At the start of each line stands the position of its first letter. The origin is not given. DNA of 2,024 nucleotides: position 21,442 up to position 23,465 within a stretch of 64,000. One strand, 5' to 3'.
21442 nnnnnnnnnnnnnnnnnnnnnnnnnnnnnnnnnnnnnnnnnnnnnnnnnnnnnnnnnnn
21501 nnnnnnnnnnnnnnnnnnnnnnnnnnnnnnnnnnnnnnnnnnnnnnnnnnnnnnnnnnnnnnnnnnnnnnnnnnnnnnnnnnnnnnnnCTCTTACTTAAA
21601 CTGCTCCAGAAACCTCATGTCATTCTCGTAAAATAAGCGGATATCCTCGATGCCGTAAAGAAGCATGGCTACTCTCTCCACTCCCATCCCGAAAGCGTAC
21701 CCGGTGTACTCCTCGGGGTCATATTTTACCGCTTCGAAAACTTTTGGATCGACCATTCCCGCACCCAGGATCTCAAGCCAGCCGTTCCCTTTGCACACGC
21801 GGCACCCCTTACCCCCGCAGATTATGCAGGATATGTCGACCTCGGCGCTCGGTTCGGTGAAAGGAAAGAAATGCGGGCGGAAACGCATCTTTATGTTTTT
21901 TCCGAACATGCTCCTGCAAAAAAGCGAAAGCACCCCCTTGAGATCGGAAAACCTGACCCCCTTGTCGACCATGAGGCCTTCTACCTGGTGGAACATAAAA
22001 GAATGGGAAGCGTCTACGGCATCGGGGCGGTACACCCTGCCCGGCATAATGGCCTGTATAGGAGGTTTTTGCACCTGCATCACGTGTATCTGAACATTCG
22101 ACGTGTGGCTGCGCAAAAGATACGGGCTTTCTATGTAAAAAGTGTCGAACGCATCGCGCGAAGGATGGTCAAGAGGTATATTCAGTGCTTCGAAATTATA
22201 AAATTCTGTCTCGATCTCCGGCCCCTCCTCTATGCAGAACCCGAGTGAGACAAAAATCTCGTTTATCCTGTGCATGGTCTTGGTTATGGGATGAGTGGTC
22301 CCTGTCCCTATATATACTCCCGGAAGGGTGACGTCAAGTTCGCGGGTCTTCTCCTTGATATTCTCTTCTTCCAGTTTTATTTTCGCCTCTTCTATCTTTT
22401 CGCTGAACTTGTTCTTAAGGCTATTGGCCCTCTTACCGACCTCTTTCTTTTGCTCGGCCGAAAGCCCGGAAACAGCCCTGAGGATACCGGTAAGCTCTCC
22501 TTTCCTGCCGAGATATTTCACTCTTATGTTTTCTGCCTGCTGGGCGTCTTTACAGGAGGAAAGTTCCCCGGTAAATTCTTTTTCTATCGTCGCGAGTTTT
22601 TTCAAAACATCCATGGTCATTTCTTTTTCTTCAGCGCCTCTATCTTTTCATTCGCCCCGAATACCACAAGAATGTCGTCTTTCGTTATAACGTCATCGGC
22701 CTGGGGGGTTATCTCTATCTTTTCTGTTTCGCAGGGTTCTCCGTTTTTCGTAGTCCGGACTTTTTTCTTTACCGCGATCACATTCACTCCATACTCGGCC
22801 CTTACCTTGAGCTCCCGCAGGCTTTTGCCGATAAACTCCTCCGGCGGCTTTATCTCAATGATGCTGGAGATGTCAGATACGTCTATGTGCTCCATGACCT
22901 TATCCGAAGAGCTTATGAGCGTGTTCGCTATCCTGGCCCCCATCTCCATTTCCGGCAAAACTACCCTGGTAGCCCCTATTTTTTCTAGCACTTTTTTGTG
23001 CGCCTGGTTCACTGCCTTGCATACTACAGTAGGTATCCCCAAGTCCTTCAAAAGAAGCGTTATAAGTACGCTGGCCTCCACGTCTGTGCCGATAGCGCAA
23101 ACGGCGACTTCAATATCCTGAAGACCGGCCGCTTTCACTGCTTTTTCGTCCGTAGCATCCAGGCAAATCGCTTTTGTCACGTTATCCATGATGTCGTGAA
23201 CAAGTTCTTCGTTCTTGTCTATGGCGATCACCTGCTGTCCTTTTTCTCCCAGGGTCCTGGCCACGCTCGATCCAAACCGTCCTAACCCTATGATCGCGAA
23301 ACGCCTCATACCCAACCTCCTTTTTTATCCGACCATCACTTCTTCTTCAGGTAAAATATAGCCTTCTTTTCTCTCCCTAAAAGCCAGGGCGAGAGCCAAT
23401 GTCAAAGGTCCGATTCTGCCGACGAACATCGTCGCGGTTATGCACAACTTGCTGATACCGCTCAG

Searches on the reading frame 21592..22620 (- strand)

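Call 4: search_protein_families(library=ncbifam, proteins=[window:21592-22620:-])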
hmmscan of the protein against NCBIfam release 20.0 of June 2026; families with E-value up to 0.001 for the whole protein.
window:21592-22620:- (342 aa): 5 families
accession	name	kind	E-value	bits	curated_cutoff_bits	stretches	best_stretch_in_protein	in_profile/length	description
TIGR00468.1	pheS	equivalog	1.3e-99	333.5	237.45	1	47-342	6-323/324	phenylalanine--tRNA ligase subunit alpha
NF003210.0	PRK04172.1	equivalog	5.6e-63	213.5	350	2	168-341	333-491/496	phenylalanine--tRNA ligase subunit alpha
NF051887.1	PheS_related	equivalog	1.4e-39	136.2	300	1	109-342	11-240/349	PheS-related mystery ligase SrmL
TIGR00469.1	pheS_mito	equivalog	2.2e-37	128.8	258.35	2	240-341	254-343/451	phenylalanine--tRNA ligase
TIGR00470.1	sepS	equivalog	5.5e-11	41.6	380.65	1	169-329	185-339/533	O-phosphoserine--tRNA ligase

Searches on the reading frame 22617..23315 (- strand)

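Call 4: search_protein_families(library=ncbifam, proteins=[window:22617-23315:-])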
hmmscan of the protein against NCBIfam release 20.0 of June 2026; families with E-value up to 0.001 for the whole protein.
window:22617-23315:- (232 aa): 19 families
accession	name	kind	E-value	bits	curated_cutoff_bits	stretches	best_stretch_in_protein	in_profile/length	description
NF007039.0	PRK09496.3-2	equivalog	8.9e-15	54.4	293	1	7-229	4-217/446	Trk system potassium transporter TrkA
NF007041.0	PRK09496.3-4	equivalog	8.8e-14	51.1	386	1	4-230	228-441/450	Trk system potassium transporter TrkA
NF007043.0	PRK09496.3-6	equivalog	9.6e-13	47.7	384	1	2-181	230-408/445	Trk system potassium transporter TrkA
NF007031.0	PRK09496.1-2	equivalog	3.8e-10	39.4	289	1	3-228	233-447/458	Trk system potassium transporter TrkA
NF007036.0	PRK09496.2-3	subfamily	6.5e-08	31.7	407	1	4-182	231-412/448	Trk system potassium transporter TrkA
NF002924.0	PRK03562.1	equivalog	3e-07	29.3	752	1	6-119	405-518/623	glutathione-regulated potassium-efflux system protein KefC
NF007032.0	PRK09496.1-4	equivalog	3.3e-07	29.6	309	1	3-224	231-441/457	Trk system potassium transporter TrkA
NF007161.0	PRK09599.1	subfamily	5.6e-05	22.5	271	1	6-48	3-45/302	NADP-dependent phosphogluconate dehydrogenase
NF007033.0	PRK09496.1-5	equivalog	6.3e-05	22.2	338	0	6-184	3-185/449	Trk system potassium transporter TrkA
NF007035.0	PRK09496.2-2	equivalog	8.7e-05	21.5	521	1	7-134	4-135/455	Trk system potassium transporter TrkA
NF000941.0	PRK00094.1-3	equivalog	8.9e-05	21.9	423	1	4-112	2-97/336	NAD(P)H-dependent glycerol-3-phosphate dehydrogenase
NF008519.0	PRK11445.1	equivalog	9e-05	21.9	303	1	6-40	6-39/355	FAD-binding protein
NF007037.0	PRK09496.2-4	equivalog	0.00029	19.8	445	1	4-175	238-411/454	Trk system potassium transporter TrkA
NF007950.1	PRK10669.1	equivalog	0.00032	19.7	700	1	8-131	422-545/547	YbaL family putative K(+) efflux transporter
TIGR03911.1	pyrrolys_PylD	equivalog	0.00034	19.8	150.05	1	7-99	149-238/266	3-methylornithyl-N6-L-lysine dehydrogenase PylD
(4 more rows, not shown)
